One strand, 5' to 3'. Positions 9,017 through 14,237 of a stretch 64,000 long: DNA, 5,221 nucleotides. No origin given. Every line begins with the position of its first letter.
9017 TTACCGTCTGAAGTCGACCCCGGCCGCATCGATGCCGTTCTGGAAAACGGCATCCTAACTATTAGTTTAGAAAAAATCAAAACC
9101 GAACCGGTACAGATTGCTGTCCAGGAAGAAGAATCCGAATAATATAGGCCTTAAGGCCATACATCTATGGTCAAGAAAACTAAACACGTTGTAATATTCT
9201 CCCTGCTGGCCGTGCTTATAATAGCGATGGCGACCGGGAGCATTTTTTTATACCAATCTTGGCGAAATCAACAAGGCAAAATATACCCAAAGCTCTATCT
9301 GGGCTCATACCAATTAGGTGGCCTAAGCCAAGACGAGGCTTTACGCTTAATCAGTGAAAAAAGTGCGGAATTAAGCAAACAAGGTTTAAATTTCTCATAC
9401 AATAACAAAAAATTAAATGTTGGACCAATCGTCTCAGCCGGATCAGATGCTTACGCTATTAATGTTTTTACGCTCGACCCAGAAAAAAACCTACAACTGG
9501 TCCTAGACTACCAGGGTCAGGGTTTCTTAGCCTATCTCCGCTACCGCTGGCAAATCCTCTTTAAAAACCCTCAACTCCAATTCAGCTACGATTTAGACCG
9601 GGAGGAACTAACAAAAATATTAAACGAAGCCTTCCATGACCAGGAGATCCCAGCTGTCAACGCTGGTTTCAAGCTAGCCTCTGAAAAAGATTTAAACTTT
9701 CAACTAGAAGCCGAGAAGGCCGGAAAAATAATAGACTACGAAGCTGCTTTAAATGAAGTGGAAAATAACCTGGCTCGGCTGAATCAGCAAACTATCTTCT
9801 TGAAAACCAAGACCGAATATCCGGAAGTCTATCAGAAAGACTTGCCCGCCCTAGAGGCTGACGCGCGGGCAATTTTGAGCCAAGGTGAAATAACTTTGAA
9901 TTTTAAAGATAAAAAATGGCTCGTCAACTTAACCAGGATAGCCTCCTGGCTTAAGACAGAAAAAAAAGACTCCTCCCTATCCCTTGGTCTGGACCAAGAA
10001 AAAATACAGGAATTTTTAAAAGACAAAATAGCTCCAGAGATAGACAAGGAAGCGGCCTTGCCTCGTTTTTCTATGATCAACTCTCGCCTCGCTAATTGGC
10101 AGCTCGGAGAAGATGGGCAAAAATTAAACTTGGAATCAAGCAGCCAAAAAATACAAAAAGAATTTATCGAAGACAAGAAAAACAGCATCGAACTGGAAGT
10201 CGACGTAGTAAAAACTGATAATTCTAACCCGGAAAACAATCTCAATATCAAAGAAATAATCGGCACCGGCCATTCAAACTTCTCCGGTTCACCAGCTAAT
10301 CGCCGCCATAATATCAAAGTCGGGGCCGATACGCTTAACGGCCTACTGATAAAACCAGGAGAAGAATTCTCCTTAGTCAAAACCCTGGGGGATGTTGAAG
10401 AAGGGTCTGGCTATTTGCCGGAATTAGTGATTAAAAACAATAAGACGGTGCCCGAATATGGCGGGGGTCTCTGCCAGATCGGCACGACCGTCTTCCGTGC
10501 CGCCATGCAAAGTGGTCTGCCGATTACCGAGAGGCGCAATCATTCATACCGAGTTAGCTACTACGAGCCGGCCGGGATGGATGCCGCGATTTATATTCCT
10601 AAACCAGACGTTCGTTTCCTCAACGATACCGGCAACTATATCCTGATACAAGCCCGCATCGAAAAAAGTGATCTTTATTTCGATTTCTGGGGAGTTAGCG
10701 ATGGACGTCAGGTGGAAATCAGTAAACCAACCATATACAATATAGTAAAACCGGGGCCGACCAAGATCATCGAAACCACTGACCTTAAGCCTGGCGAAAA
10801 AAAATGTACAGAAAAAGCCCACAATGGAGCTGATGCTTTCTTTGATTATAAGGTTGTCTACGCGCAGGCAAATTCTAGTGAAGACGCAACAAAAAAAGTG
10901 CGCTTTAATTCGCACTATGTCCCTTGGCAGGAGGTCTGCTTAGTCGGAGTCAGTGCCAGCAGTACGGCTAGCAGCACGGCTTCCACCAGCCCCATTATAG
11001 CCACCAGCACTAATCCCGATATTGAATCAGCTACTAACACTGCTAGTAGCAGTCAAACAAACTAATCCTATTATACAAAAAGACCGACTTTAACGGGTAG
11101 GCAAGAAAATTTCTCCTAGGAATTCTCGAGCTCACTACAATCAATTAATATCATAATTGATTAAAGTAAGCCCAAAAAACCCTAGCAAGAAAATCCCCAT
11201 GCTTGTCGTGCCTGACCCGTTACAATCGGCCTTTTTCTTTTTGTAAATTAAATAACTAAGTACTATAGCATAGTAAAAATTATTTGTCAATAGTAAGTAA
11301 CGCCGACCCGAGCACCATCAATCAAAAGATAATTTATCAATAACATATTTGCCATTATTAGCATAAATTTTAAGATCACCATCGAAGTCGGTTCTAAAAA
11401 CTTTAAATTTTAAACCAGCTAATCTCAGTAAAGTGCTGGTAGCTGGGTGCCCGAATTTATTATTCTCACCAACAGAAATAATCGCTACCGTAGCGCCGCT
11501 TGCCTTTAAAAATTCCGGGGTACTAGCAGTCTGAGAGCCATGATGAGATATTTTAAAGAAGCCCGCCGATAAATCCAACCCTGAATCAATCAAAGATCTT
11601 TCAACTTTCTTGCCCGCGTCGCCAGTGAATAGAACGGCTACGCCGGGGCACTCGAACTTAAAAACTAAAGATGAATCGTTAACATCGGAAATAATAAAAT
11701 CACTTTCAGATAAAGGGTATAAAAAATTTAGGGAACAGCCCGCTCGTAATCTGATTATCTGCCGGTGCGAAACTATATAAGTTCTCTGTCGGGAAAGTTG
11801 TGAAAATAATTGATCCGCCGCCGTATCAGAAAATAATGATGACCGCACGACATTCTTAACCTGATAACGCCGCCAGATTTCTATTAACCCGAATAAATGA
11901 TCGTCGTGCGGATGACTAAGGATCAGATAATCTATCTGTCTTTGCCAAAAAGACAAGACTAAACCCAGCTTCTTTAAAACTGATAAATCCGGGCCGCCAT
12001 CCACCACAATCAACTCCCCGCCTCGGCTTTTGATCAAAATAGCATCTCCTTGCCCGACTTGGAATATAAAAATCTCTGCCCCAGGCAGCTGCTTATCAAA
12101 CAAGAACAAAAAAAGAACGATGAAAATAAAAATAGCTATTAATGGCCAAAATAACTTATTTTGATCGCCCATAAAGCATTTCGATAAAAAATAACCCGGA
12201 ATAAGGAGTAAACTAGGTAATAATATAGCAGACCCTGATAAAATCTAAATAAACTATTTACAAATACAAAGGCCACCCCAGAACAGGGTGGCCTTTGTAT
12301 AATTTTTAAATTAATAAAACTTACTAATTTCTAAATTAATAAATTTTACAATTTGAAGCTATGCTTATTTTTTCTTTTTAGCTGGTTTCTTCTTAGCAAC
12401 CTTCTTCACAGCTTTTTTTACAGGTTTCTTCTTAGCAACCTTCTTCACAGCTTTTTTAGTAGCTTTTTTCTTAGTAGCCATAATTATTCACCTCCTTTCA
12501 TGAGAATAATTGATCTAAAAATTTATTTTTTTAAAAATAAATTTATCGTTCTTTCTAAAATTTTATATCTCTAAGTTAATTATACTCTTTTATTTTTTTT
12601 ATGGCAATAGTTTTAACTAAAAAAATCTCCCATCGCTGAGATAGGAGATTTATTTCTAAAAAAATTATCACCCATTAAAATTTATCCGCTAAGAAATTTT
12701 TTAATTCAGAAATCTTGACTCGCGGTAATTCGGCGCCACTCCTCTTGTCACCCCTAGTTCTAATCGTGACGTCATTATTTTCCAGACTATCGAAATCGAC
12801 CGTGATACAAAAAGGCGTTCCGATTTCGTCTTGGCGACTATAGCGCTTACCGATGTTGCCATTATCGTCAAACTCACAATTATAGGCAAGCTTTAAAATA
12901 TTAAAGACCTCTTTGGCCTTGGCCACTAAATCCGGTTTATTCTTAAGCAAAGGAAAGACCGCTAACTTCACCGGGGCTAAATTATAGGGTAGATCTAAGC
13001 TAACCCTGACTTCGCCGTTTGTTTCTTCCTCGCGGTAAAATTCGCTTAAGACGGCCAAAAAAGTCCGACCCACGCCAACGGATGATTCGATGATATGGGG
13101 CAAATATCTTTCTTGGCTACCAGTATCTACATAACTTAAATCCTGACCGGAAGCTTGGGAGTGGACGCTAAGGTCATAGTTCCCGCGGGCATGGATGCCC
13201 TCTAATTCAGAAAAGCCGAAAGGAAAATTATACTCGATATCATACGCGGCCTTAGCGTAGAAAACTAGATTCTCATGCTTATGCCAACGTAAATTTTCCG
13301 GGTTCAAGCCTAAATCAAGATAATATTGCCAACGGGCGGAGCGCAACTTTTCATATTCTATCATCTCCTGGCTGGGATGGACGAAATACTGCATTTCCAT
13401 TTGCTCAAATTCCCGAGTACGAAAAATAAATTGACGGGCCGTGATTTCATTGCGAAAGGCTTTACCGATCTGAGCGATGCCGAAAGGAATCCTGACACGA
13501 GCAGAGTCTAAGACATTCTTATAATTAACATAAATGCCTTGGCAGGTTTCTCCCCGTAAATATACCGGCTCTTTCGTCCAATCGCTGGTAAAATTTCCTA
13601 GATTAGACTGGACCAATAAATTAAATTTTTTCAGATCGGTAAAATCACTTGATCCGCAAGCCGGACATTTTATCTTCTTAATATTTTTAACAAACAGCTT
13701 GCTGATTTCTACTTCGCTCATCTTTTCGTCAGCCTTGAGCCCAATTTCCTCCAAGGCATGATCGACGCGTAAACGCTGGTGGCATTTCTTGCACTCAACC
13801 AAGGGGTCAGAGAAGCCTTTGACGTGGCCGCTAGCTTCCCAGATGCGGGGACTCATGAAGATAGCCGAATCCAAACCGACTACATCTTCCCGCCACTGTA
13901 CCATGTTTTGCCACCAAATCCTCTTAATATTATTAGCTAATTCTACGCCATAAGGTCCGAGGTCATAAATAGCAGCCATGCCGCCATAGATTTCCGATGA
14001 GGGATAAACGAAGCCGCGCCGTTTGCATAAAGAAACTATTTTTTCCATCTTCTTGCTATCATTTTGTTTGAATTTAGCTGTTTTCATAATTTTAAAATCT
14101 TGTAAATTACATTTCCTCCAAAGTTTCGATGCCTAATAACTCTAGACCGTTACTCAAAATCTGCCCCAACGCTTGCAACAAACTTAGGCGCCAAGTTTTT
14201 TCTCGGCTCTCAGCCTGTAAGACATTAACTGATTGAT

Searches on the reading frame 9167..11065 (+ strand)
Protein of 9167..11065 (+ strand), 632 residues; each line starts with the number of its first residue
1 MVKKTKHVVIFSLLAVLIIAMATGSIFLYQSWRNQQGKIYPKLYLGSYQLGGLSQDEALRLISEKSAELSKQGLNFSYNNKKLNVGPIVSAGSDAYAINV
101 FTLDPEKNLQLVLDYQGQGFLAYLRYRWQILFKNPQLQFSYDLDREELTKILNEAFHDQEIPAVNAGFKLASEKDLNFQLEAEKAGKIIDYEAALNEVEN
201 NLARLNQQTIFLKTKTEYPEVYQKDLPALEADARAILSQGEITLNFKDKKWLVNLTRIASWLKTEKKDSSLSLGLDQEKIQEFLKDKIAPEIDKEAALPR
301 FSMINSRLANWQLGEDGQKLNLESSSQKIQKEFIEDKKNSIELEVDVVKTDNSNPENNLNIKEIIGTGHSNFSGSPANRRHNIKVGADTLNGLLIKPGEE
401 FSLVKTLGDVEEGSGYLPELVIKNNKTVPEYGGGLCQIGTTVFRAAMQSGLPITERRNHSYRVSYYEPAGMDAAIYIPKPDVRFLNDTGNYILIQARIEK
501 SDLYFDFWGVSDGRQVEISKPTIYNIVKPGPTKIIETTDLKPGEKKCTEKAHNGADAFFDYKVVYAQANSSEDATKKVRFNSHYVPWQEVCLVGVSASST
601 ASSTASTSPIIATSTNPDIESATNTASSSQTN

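Call 13: search_protein_families(library=pfam, proteins=[window:9167-11065:+], max_evalue=0.000001)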
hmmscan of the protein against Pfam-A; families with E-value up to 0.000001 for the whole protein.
window:9167-11065:+ (632 aa): 2 families
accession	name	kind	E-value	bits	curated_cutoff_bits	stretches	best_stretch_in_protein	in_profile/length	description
PF04294.18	VanW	-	2e-41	141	27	1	378-508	1-130/130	VanW like protein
PF12229.13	PG_binding_4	-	6.3e-14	52.6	22.1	1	132-210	42-116/117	Putative peptidoglycan binding domain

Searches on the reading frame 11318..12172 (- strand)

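Call 4: search_protein_families(library=pfam, proteins=[window:11318-12172:-], max_evalue=0.01)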
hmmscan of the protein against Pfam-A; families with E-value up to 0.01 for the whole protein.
window:11318-12172:- (284 aa): 2 families
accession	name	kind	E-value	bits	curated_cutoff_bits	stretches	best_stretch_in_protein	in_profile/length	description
PF00753.33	Lactamase_B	-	5.5e-17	62.8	22.7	1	39-235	3-195/196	Metallo-beta-lactamase superfamily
PF12706.13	Lactamase_B_2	-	0.003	17.6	27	1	55-142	3-98/200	Beta-lactamase superfamily domain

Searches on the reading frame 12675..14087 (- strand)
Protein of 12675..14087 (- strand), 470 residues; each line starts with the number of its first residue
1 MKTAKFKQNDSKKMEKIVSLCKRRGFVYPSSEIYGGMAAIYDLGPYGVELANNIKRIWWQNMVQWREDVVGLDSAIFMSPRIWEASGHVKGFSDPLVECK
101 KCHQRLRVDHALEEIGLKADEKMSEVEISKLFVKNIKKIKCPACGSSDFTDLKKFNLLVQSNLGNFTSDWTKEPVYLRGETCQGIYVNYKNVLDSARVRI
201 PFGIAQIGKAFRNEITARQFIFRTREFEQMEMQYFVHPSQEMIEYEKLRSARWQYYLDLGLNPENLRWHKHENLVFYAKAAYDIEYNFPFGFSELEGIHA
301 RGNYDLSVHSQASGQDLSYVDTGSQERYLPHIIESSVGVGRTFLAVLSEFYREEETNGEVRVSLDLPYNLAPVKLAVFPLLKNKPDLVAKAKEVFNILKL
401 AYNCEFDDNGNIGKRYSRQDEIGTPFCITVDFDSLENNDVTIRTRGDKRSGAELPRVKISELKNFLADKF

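Call 4: search_protein_families(library=pfam, proteins=[window:12675-14087:-], max_evalue=0.01)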
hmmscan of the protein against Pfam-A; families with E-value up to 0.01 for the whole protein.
window:12675-14087:- (470 aa): 2 families
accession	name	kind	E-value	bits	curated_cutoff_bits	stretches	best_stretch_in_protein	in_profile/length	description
PF03129.25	HGTP_anticodon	-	2.9e-16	59.8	21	1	375-467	2-92/94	Anticodon binding domain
PF00587.30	tRNA-synt_2b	-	4.5e-14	53.3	29.3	1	172-349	8-178/179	tRNA synthetase class II core domain (G, H, P, S and T)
